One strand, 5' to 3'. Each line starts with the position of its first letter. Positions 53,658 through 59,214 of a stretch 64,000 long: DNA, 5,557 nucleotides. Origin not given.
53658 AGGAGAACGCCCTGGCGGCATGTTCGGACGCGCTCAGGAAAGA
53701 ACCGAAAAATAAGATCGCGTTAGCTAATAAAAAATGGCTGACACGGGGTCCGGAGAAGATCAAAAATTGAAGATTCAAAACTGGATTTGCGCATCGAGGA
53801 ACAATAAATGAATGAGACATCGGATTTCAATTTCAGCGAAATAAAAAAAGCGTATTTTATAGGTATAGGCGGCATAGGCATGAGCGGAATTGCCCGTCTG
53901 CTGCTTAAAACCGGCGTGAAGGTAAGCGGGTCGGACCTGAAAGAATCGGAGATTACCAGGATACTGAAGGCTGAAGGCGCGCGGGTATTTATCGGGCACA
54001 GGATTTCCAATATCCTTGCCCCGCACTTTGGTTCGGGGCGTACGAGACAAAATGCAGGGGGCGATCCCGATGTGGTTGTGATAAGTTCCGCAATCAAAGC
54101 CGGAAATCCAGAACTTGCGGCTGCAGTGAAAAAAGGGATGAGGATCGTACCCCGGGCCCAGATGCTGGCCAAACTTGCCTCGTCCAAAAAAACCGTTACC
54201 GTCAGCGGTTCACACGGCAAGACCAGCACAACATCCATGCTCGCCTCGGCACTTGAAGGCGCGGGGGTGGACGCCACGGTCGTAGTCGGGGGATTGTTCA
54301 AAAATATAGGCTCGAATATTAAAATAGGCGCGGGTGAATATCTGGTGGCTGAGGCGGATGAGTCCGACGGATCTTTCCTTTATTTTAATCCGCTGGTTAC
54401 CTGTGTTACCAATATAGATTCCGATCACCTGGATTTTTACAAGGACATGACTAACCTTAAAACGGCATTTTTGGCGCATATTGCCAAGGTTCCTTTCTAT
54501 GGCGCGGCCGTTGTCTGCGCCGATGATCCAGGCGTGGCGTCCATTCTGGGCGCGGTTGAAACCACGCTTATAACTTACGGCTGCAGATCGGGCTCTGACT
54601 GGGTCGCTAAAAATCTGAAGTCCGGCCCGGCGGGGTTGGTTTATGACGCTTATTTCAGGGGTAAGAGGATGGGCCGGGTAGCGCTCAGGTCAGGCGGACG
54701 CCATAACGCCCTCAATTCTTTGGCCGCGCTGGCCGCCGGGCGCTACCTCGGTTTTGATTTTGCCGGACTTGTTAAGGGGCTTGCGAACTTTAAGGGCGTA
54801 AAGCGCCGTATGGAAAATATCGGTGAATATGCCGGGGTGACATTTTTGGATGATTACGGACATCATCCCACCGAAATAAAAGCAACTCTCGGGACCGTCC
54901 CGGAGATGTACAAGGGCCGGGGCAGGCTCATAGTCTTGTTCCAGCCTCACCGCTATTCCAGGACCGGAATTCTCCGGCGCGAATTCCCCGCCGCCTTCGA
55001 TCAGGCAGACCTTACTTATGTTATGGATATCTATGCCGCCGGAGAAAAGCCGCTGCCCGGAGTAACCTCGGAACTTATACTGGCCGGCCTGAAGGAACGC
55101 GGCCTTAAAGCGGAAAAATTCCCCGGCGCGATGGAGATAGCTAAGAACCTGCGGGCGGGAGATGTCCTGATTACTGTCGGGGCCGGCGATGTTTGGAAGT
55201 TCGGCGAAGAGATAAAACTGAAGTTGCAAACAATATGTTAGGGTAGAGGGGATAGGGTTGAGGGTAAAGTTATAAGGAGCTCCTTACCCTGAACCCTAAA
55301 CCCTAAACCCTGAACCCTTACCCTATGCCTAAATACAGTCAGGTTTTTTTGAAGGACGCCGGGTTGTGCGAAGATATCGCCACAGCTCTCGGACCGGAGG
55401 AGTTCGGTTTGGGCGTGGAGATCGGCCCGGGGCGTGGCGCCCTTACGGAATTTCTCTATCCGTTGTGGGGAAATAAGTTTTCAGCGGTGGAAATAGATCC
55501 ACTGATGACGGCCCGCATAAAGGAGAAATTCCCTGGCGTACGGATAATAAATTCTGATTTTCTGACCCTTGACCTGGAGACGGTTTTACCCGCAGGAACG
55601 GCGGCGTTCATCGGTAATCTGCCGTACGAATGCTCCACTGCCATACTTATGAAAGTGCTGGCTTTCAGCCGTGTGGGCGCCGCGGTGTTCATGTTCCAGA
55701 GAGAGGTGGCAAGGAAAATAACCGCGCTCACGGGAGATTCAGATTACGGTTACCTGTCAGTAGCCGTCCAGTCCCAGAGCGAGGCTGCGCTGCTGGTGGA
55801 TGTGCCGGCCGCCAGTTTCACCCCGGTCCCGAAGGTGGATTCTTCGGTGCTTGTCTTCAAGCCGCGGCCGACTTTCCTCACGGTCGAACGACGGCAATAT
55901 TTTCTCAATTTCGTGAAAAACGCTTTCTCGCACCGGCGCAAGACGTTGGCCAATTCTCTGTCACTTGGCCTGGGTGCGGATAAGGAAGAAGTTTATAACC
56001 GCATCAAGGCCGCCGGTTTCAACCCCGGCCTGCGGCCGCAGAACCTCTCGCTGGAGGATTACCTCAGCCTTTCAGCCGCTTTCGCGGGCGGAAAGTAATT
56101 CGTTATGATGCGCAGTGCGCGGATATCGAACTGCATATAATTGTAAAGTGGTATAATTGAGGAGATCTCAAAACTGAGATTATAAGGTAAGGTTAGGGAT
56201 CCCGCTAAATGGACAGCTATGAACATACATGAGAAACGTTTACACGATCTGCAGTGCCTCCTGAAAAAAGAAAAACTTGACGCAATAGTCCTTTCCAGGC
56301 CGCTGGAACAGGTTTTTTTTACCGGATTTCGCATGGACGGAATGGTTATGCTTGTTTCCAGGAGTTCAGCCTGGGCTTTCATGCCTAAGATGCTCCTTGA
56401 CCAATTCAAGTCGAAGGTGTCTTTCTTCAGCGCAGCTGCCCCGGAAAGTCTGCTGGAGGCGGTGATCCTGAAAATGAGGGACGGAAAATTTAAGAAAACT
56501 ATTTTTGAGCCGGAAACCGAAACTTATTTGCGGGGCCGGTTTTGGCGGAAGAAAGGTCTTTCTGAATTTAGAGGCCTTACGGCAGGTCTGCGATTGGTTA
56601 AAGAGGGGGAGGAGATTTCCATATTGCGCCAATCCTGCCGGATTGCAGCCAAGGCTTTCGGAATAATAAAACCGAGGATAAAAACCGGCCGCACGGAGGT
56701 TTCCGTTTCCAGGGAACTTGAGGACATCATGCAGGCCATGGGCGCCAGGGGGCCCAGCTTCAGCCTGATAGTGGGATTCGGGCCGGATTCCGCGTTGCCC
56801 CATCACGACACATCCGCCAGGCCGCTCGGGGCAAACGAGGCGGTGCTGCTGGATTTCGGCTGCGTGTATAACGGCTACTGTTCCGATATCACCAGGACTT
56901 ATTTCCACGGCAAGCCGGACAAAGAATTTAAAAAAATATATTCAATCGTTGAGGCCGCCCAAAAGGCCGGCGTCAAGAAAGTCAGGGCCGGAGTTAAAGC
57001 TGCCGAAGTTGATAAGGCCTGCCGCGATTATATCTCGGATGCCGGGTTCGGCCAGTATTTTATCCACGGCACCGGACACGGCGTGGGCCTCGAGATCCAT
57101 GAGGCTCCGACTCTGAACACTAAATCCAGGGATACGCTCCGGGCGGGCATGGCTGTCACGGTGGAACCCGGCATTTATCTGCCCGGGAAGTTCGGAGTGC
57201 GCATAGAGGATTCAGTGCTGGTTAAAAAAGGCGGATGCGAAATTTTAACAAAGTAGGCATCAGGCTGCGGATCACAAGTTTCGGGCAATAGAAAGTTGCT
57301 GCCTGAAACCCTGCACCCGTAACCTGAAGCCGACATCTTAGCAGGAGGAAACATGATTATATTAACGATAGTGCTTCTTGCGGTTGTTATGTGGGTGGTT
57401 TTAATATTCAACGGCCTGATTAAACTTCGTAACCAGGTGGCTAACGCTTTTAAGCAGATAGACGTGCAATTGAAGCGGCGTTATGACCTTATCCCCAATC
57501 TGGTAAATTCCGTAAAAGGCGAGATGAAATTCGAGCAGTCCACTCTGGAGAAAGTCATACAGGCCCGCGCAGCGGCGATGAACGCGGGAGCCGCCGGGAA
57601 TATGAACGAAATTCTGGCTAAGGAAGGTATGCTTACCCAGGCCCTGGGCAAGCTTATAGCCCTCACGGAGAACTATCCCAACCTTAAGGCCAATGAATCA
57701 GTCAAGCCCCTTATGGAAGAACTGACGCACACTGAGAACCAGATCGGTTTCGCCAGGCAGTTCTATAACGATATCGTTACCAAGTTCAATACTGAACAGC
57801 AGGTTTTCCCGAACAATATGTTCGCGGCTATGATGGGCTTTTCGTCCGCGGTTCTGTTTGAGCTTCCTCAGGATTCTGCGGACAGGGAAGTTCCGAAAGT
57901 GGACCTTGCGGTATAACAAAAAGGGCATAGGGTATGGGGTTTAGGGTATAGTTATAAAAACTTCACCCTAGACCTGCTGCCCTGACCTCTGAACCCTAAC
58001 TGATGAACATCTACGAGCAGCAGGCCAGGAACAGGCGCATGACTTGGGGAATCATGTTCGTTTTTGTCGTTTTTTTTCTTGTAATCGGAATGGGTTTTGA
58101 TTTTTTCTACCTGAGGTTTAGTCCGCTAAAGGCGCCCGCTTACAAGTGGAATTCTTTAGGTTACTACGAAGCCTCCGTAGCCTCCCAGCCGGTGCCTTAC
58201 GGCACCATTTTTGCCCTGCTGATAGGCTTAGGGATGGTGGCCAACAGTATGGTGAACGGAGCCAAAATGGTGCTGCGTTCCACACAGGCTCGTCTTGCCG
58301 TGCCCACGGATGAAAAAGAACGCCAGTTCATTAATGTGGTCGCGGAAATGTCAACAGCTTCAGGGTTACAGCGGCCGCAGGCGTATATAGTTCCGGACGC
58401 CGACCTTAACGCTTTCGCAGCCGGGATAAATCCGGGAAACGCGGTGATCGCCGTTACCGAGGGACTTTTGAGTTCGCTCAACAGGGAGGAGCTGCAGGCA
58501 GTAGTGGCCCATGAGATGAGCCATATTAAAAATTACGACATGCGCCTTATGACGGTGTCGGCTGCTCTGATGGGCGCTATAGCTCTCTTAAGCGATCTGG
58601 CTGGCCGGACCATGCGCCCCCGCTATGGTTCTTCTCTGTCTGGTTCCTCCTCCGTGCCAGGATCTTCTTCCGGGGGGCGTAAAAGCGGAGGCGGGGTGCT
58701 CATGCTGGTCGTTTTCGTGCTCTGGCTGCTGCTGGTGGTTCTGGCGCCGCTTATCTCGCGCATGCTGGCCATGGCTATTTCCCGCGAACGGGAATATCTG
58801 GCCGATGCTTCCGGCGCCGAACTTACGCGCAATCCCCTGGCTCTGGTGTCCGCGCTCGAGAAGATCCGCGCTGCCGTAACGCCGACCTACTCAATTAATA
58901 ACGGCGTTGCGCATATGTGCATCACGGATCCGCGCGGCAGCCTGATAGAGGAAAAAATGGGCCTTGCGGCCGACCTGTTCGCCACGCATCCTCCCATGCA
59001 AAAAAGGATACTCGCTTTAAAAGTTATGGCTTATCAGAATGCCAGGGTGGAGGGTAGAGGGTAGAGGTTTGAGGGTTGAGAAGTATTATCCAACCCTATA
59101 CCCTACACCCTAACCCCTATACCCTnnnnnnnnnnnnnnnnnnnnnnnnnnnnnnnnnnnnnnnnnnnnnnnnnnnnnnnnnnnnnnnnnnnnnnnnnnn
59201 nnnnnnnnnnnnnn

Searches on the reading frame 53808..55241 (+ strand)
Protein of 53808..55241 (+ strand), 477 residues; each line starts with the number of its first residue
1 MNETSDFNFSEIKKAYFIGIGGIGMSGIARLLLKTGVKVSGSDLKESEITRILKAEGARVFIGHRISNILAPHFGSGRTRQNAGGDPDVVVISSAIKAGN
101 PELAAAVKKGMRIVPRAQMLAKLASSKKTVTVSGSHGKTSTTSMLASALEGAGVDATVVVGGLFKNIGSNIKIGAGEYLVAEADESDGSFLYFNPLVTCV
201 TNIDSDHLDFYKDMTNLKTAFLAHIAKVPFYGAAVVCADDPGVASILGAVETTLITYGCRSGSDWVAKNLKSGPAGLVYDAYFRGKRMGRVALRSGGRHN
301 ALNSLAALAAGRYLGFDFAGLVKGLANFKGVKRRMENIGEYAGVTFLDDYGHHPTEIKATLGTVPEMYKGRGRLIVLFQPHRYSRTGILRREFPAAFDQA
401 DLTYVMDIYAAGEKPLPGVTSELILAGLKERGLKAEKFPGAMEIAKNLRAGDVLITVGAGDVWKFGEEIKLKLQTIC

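Call 73: search_protein_families(library=pfam, proteins=[window:53808-55241:+], max_evalue=0.00001)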
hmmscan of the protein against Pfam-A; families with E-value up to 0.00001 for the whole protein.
window:53808-55241:+ (477 aa): 3 families
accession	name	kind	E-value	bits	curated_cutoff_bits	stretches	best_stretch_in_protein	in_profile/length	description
PF01225.30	Mur_ligase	-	1.4e-25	89.9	21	1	16-127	3-94/95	Mur ligase family, catalytic domain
PF08245.18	Mur_ligase_M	-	6.3e-24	85.5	24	1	132-310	1-199/200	Mur ligase middle domain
PF02875.26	Mur_ligase_C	-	1.1e-18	68.7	28.4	1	333-460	1-127/127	Mur ligase, glutamate ligase domain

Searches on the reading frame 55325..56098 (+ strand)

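Call 73: search_protein_families(library=pfam, proteins=[window:55325-56098:+], max_evalue=0.00001)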
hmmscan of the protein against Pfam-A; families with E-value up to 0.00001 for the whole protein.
window:55325-56098:+ (257 aa): 1 family
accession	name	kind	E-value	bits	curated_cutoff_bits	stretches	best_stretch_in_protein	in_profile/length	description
PF00398.26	RrnaAD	-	1.4e-42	146.1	24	1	3-248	7-256/263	Ribosomal RNA adenine dimethylase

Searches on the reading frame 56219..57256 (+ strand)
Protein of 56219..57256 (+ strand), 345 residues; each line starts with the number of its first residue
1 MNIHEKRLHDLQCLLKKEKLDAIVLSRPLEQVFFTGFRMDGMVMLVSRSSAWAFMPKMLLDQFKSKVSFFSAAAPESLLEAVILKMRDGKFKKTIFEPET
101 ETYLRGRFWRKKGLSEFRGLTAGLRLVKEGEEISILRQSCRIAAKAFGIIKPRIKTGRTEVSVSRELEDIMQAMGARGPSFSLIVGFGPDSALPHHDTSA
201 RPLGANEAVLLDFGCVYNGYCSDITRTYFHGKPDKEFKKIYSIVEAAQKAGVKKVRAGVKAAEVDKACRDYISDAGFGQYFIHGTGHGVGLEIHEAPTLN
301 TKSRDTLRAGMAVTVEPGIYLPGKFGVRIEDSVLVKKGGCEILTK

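Call 73: search_protein_families(library=pfam, proteins=[window:56219-57256:+], max_evalue=0.00001)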
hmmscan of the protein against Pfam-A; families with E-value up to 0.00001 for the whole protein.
window:56219-57256:+ (345 aa): 1 family
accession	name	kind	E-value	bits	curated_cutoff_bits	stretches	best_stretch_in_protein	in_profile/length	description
PF00557.29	Peptidase_M24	-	2.7e-70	236.8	23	1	136-336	3-207/208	Metallopeptidase family M24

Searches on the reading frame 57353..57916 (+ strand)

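Call 73: search_protein_families(library=pfam, proteins=[window:57353-57916:+], max_evalue=0.00001)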
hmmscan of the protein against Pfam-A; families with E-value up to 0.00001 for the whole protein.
window:57353-57916:+ (187 aa): 1 family
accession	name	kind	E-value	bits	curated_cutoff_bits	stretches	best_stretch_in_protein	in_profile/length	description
PF04011.17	LemA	-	6e-54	182.3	26.2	1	32-184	1-148/149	LemA family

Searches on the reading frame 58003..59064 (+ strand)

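Call 73: search_protein_families(library=pfam, proteins=[window:58003-59064:+], max_evalue=0.00001)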
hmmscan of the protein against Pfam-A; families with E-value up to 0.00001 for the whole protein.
window:58003-59064:+ (353 aa): 1 family
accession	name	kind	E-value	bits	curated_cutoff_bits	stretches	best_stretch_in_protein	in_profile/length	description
PF01435.24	Peptidase_M48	-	1.1e-29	104.1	20.3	1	105-340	3-183/186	Peptidase family M48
